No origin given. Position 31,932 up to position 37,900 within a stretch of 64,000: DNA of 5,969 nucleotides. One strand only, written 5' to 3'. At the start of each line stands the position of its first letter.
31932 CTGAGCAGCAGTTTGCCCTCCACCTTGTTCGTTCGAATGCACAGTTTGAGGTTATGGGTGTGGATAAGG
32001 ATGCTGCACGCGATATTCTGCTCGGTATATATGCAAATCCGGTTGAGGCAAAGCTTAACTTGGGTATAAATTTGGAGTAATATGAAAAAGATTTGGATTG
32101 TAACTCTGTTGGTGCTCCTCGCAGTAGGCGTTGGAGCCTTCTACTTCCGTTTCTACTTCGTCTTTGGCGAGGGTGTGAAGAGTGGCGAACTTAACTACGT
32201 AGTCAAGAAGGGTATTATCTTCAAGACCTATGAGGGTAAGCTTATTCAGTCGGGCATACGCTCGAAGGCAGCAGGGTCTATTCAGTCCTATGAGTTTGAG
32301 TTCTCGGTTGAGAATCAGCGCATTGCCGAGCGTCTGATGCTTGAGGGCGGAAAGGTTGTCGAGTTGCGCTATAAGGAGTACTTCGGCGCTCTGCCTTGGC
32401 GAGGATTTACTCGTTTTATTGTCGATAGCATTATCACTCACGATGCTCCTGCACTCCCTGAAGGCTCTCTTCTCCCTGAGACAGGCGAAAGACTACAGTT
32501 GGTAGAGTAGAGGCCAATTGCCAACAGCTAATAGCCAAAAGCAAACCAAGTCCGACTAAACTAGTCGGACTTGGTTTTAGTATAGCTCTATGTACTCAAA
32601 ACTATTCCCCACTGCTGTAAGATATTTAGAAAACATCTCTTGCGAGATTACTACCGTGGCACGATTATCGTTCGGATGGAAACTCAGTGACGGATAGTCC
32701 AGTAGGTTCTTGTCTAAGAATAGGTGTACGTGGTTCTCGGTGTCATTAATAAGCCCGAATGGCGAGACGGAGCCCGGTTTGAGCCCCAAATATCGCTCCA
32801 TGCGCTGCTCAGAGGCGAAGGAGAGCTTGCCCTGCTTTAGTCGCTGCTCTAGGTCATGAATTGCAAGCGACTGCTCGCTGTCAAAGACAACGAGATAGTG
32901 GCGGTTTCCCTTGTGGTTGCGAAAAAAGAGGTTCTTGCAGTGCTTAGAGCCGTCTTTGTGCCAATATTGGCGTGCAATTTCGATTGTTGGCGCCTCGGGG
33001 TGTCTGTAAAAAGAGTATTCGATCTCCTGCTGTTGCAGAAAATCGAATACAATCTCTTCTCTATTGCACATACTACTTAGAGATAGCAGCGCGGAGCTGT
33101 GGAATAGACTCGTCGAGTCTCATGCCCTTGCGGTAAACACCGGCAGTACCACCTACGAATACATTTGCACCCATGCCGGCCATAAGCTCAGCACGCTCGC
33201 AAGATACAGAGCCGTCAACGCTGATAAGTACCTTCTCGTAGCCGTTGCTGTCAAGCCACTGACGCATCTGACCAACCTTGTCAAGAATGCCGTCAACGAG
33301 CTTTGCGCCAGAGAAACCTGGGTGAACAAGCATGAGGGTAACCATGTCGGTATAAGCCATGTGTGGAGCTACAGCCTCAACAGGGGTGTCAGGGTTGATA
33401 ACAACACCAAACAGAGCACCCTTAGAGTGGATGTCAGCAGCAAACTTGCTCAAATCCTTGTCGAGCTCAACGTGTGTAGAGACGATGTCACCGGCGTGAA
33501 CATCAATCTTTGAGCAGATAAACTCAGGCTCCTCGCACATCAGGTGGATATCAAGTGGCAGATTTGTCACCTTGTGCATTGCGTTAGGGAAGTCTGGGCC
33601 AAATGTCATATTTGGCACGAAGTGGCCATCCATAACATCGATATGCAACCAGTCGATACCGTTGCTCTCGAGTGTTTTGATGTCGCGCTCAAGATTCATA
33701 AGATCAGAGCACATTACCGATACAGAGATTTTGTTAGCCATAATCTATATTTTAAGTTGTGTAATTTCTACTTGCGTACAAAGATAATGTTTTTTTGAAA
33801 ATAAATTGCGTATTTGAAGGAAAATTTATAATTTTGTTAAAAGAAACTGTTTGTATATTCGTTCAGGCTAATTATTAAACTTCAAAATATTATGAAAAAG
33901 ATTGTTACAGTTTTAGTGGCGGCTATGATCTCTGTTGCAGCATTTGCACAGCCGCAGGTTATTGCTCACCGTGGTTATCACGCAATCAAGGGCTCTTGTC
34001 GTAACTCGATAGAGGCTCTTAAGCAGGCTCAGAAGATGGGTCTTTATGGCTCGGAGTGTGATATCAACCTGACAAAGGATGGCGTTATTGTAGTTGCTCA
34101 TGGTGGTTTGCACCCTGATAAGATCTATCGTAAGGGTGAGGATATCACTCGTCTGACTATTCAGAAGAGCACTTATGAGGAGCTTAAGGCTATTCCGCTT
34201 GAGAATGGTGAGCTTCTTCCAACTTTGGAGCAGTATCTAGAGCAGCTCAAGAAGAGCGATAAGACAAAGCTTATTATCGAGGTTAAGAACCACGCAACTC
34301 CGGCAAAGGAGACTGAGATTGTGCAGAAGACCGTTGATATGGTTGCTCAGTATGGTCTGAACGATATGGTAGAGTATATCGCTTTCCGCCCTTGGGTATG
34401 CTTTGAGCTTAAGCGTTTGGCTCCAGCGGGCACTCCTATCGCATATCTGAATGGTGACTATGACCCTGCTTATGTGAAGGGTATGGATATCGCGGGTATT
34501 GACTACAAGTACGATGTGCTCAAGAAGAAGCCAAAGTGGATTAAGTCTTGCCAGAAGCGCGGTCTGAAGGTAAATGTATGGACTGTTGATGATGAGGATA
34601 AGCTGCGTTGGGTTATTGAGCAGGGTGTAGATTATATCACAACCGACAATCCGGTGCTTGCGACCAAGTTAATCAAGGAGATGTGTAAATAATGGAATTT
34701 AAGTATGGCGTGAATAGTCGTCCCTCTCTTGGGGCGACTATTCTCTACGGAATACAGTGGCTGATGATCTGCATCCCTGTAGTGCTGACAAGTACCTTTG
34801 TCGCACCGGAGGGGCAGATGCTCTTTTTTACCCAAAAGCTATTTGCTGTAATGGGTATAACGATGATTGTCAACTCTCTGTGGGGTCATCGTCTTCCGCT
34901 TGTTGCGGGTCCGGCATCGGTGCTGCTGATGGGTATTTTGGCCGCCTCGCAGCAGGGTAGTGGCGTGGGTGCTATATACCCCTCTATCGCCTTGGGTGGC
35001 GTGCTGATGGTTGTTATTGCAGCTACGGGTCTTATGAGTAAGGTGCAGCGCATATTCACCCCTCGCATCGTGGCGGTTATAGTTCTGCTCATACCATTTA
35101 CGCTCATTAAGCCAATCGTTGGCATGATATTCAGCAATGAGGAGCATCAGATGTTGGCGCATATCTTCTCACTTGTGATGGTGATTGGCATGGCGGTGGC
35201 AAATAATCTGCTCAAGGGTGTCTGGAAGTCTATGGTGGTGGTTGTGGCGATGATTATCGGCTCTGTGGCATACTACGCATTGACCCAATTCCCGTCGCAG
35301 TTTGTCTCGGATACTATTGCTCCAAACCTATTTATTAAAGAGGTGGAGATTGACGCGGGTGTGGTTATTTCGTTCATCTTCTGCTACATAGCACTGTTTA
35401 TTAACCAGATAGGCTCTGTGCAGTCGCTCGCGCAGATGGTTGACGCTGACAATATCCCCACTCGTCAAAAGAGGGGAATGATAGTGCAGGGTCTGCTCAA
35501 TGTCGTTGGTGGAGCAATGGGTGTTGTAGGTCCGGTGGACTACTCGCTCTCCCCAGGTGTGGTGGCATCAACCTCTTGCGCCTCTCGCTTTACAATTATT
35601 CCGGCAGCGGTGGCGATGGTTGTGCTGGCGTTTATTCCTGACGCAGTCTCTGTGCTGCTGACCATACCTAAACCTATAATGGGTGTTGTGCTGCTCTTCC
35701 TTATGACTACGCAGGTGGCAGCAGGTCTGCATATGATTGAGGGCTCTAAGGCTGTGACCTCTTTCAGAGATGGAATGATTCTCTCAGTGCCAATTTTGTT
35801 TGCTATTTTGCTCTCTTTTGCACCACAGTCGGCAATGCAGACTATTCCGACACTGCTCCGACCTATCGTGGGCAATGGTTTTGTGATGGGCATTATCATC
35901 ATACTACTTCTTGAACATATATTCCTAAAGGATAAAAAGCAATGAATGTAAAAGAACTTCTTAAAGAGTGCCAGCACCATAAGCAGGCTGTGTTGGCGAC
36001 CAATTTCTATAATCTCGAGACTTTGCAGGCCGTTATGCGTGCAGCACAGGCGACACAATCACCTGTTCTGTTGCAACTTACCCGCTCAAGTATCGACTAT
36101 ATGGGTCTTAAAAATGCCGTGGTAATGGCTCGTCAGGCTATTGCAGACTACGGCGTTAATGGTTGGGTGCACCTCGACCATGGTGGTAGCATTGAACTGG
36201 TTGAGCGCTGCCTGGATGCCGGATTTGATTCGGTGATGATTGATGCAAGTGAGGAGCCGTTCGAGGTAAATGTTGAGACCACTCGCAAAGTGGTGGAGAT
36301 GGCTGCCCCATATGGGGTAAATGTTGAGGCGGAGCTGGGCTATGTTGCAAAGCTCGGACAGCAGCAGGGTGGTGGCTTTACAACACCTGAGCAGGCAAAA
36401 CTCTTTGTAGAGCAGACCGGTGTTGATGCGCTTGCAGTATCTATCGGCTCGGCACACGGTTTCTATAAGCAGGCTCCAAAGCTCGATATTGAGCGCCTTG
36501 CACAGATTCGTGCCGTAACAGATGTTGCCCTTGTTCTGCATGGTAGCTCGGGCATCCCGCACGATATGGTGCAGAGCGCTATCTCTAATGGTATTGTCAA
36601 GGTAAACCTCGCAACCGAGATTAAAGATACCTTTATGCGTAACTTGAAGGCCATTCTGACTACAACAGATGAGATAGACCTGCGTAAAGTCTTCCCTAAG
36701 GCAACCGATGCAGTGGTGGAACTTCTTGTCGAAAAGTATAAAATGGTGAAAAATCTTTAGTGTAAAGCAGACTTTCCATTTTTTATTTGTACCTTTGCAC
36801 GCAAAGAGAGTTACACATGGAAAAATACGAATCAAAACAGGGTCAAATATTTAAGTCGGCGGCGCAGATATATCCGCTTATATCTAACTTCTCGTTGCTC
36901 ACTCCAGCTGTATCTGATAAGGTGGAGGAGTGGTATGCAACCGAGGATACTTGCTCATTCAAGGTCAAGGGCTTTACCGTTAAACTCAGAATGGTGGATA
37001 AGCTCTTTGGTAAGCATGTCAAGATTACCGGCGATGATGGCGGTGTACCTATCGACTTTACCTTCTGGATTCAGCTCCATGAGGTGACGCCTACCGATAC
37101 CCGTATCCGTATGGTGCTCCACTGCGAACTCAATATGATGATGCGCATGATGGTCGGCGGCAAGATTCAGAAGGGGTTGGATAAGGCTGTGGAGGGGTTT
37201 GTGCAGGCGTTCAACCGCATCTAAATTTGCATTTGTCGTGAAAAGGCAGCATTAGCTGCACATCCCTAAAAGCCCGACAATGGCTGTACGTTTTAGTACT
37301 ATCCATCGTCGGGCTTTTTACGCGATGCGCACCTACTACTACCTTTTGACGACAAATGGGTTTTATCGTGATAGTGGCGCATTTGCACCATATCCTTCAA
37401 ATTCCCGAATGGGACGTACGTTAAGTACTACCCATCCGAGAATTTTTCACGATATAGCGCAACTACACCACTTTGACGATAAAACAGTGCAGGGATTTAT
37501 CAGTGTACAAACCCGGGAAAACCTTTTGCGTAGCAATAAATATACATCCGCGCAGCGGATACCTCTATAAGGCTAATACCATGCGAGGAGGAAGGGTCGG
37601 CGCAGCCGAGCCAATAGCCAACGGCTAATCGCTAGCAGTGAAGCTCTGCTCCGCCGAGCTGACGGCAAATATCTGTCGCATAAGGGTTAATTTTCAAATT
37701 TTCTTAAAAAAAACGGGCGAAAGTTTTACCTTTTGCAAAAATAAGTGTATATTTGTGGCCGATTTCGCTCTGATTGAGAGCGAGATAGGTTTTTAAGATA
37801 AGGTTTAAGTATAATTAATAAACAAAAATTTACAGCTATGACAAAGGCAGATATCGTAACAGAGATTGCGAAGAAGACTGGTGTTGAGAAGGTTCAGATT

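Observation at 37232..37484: Family B: 124-127-nt hairpins with covarying stems, a fixed G.G mismatch and a G...A-closed apical loop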

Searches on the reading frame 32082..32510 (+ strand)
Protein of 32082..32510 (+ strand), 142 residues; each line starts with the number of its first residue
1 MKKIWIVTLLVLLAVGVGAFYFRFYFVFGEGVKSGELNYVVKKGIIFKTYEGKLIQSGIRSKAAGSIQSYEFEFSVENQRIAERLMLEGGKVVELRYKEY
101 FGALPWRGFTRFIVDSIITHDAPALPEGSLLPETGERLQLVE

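Call 73: find_encoding_contigs(protein=window:32082-32510:+, flank=1500, max_places=10)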
Protein window:32082-32510:+ (142 aa): 1 contig read that carries it; 1 place shown.
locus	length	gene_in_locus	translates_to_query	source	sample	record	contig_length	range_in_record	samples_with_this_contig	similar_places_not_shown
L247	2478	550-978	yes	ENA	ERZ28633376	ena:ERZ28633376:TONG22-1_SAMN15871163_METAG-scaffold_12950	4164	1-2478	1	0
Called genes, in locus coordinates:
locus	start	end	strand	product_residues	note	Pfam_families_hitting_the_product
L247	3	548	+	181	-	?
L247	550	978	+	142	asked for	-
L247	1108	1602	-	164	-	PF04073:tRNA_edit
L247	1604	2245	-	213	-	PF00834:Ribul_P_3_epim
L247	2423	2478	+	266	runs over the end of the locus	PF03009:GDPD, PF13653:GDPD_2 (weak)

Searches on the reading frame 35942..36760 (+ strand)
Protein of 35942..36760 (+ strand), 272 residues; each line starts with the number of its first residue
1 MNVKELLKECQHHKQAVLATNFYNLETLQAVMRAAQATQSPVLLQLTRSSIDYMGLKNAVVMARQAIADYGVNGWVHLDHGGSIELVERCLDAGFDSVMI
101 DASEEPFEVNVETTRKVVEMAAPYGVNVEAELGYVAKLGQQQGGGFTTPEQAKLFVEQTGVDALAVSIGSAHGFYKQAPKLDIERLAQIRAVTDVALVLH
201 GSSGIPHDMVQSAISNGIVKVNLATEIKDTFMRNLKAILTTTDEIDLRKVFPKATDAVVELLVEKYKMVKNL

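Call 15: search_protein_families(library=pfam, proteins=[window:35942-36760:+])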
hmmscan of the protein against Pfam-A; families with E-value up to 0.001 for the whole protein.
window:35942-36760:+ (272 aa): 1 family
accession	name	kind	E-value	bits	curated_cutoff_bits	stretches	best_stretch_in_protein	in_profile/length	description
PF01116.26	F_bP_aldolase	-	3e-88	296.4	25.5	1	2-270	2-273/277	Fructose-bisphosphate aldolase class-II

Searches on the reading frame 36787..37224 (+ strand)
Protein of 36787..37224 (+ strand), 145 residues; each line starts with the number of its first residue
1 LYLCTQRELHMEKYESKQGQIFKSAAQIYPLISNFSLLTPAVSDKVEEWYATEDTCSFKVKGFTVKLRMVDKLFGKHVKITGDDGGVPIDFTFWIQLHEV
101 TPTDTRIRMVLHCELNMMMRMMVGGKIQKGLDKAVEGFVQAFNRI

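Call 15: search_protein_families(library=pfam, proteins=[window:36787-37224:+])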
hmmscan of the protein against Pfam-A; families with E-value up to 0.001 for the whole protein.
window:36787-37224:+ (145 aa): 0 families

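Call 59: find_encoding_contigs(protein=window:36787-37224:+, flank=2500, max_places=10)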
Protein window:36787-37224:+ (145 aa): no gene with exactly this product is on record in the collection.

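Call 61: find_encoding_contigs(protein=window:36817-37224:+, flank=2500, max_places=10)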
Protein window:36817-37224:+ (135 aa): 8 contigs read that carry it; 8 places shown.
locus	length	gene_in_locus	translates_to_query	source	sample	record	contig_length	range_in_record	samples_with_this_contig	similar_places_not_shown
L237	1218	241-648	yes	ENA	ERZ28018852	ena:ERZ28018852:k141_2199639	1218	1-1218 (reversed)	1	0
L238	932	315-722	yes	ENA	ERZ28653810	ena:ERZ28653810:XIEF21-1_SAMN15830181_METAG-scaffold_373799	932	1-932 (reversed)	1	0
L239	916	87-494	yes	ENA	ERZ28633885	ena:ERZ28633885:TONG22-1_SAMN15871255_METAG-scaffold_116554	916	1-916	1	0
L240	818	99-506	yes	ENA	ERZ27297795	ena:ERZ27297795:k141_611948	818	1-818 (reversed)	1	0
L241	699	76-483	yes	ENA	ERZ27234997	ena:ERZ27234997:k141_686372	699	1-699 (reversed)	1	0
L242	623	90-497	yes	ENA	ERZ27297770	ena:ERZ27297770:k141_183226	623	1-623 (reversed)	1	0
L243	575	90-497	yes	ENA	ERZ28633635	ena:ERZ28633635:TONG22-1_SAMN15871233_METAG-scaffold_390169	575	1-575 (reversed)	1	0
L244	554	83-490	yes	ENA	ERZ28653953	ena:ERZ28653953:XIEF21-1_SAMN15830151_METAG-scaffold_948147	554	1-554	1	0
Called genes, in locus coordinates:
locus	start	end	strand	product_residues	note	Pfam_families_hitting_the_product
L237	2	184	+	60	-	?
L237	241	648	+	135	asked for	-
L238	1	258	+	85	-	?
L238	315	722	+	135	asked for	-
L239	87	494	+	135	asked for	-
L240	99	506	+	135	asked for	-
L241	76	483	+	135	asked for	-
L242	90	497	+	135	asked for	-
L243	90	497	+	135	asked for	-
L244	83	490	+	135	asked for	-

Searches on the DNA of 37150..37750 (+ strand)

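Call 11: search_dna_similar(query=window:37225-37490:+, collection=plasmids, mode=distant)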
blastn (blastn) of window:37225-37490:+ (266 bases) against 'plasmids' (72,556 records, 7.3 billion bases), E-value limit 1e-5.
No match.

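Call 25: search_rna_families(source=window, start=37150, end=37750, threshold=evalue, max_evalue=10, show_alignments=2)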
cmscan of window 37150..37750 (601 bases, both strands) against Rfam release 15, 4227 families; matches with E-value up to 10: 3.
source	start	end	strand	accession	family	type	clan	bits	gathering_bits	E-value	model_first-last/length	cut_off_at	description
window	37258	37330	-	RF03890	mir-B8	Gene; miRNA;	-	25.4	90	0.095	1-67/67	no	mir-B8 microRNA precursor family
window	37360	37485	+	RF04049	MIR7127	Gene; miRNA;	-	15.1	100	6.3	1-132/132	no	MIR7127 microRNA precursor family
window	37259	37329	+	RF03992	mir-6302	Gene; miRNA;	-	14.1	90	8.3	1-79/79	no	mir-6302 microRNA precursor family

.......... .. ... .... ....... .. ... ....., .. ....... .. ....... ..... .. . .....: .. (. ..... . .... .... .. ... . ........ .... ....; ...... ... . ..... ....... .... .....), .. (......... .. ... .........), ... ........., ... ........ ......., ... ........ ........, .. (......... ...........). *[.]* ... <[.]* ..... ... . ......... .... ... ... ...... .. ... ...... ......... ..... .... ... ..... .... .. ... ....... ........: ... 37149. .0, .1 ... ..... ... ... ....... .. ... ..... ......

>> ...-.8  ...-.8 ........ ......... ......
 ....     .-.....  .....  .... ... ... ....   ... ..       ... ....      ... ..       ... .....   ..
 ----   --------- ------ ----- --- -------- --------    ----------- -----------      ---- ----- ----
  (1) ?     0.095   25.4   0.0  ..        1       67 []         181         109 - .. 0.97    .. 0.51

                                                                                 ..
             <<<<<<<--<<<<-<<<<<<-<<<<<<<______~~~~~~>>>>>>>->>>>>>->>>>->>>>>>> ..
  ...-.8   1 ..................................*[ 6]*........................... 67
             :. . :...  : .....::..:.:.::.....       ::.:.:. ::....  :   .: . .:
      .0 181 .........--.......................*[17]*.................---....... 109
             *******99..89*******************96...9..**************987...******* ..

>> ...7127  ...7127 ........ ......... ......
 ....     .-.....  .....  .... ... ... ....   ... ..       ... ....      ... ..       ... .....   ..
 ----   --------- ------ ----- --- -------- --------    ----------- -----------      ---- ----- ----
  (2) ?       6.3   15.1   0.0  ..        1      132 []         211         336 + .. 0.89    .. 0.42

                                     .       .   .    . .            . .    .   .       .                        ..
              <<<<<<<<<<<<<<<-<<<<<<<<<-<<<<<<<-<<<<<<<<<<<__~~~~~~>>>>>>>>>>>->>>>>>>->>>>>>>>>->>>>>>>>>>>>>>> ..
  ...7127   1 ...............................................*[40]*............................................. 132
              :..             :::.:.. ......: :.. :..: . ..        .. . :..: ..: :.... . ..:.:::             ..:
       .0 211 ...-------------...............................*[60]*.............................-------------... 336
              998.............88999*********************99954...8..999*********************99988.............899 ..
